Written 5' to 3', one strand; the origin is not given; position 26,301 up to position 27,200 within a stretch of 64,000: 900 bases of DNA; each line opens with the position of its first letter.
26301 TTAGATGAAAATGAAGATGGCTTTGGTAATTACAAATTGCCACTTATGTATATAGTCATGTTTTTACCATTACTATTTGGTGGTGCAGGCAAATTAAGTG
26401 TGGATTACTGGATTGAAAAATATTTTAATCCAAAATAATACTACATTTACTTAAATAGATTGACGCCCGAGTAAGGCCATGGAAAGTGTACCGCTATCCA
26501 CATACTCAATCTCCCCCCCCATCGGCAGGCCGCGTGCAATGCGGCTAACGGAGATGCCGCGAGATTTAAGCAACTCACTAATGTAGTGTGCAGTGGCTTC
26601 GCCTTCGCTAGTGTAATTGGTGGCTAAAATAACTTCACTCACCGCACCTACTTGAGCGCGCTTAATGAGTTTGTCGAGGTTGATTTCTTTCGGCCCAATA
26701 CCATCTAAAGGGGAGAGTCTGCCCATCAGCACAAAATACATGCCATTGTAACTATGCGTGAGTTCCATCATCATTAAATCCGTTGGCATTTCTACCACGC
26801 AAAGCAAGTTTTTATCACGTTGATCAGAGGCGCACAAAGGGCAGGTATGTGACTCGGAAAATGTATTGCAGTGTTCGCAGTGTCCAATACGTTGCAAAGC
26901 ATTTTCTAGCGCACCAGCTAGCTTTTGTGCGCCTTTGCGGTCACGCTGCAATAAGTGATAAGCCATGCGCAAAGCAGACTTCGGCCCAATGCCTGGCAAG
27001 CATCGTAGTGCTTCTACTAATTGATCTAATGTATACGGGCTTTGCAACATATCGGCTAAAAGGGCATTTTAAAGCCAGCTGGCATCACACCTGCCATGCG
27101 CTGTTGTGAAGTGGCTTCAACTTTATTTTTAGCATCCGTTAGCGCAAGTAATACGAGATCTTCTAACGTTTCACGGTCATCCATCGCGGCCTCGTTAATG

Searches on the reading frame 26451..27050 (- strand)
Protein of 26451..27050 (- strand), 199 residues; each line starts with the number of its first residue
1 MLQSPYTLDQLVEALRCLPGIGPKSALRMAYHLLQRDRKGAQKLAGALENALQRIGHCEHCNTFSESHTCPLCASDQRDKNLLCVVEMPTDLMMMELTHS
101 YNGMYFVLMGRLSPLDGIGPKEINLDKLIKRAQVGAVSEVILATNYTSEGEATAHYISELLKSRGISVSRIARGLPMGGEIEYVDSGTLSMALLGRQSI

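Call 71: find_related_loci(query=window:26451-27050:-, collection=metagenome_contigs, flank=10000)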
Query window:26451-27050:- (199 aa) in metagenome_contigs; peptide patterns used: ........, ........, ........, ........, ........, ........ (x = any residue, [..] = any of these).
600 stretches matched a pattern (row limit reached: there are more); 599 encode a relative of the query (tblastn E <= 1e-3); the best 80 are kept; 80 distinct loci.
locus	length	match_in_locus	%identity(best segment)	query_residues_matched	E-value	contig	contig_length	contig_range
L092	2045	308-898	85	3-199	3e-119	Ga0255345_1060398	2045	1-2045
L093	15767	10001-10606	74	2-199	7e-100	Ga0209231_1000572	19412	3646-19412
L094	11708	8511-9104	74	2-199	6e-100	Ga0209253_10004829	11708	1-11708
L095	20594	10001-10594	73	2-199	2e-99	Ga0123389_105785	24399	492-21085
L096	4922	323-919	73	1-199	1e-99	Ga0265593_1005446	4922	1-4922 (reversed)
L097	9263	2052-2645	74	2-199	1e-99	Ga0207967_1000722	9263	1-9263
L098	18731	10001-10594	74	2-199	1e-99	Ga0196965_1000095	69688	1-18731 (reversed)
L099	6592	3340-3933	73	2-199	8e-99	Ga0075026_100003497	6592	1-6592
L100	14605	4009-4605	73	1-199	3e-98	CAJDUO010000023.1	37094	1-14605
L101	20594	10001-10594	71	2-199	5e-98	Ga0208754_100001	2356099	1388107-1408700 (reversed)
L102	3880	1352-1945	73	2-199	2e-98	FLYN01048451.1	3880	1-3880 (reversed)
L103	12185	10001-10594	72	2-199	1e-97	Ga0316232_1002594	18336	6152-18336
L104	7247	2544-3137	71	2-199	9e-98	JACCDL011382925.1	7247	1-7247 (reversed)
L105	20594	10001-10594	71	2-199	1e-97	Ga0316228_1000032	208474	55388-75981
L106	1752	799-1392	72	2-199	1e-102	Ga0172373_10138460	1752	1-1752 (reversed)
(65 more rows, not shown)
